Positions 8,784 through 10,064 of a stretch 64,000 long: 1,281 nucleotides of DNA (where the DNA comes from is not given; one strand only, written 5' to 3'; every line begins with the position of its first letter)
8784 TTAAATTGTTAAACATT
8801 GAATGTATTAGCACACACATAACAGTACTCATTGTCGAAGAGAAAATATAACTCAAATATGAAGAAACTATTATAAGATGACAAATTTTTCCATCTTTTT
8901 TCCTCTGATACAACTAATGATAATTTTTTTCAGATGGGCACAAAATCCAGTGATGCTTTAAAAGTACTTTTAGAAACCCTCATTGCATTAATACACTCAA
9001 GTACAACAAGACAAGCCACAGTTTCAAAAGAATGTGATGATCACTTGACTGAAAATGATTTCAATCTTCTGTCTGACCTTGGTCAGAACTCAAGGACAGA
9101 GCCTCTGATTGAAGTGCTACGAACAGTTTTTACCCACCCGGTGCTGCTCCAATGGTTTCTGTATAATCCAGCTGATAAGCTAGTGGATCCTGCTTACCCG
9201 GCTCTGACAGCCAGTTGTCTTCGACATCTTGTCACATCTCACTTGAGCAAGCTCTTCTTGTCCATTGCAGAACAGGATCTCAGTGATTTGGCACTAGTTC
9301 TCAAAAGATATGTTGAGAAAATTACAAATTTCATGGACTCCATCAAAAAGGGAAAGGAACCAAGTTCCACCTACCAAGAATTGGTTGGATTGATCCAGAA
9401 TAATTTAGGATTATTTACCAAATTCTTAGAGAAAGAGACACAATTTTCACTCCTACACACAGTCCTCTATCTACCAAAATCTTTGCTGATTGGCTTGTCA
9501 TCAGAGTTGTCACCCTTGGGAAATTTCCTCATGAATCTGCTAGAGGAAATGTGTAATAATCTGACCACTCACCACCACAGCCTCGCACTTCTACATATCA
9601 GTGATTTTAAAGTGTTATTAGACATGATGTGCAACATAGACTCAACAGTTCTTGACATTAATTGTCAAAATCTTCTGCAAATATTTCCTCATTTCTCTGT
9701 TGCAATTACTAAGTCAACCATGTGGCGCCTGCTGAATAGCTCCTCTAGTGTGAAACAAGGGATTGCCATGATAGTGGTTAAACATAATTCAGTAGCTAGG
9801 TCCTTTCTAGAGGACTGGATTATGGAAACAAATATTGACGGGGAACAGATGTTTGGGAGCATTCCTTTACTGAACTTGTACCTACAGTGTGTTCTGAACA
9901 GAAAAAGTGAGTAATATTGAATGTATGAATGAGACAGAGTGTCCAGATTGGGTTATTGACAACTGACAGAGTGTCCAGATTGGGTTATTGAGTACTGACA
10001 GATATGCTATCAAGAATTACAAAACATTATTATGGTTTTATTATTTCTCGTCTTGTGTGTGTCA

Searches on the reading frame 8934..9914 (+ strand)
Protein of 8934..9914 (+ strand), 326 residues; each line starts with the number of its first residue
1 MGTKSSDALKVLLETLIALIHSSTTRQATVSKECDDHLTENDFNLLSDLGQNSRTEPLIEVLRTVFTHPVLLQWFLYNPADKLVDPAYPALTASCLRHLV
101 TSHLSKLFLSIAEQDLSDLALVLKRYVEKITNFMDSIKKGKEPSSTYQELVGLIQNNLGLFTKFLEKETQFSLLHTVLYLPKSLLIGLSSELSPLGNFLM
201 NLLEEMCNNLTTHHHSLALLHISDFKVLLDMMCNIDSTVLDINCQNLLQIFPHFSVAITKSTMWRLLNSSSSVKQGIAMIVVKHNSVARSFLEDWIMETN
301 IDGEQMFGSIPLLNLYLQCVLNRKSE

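Call 13: search_protein_families(library=pfam, proteins=[window:8934-9914:+], max_evalue=0.1)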
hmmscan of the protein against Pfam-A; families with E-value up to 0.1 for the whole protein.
window:8934-9914:+ (326 aa): 1 family
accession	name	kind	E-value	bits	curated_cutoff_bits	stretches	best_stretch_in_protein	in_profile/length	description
PF12348.14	CLASP_N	-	0.087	12.8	27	0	134-218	31-114/227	CLASP N terminal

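Call 32: search_protein_representatives(protein=window:8934-9914:+)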
Query: 326 residues. Proteins with E-value up to 0.001 (for the whole library): 13; up to 1e-10: 3; up to 1e-30: 2. The best 13 are listed.
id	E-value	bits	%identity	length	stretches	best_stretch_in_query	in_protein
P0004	7.9e-142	488.4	71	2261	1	2-326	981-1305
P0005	2.0e-61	224.4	42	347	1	2-326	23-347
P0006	3.0e-12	63.0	25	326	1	51-322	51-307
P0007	2.5e-10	56.7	24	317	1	16-299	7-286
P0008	5.5e-08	49.0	24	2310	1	29-302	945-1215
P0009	6.2e-08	48.8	27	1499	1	39-294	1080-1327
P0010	7.5e-08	48.6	27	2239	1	27-300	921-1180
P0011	2.2e-06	43.7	22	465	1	5-299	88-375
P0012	1.2e-05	41.3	24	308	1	54-295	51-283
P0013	1.4e-05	41.1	30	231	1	191-307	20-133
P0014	1.7e-05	40.8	26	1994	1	31-303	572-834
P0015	1.2e-04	38.0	27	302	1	40-299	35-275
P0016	4.9e-04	36.0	22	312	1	49-296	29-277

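Call 33: list_cluster_members(proteins=[P0004, P0005, P0008])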
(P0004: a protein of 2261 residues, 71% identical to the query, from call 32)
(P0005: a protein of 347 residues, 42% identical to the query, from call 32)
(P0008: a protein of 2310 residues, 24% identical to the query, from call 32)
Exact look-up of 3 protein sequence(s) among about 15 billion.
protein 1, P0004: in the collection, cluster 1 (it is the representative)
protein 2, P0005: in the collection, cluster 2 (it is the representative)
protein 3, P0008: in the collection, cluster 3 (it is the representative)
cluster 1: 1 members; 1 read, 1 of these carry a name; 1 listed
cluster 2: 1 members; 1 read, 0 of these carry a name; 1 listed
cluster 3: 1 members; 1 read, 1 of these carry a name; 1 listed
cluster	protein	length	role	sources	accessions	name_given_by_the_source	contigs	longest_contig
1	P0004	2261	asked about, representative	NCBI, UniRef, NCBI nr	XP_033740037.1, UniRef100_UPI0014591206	nucleolar pre-ribosomal-associated protein 1-like [Pecten maximus] | nucleolar pre-ribosomal-associated protein 1-like n=1 Tax=Pecten maximus TaxID=6579 ...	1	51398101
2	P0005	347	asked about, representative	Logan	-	-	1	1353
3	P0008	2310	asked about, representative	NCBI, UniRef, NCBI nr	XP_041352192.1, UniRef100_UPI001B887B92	nucleolar pre-ribosomal-associated protein 1-like [Gigantopelta aegis] | nucleolar pre-ribosomal-associated protein 1-like n=1 Tax=Gigantopelta aegis ...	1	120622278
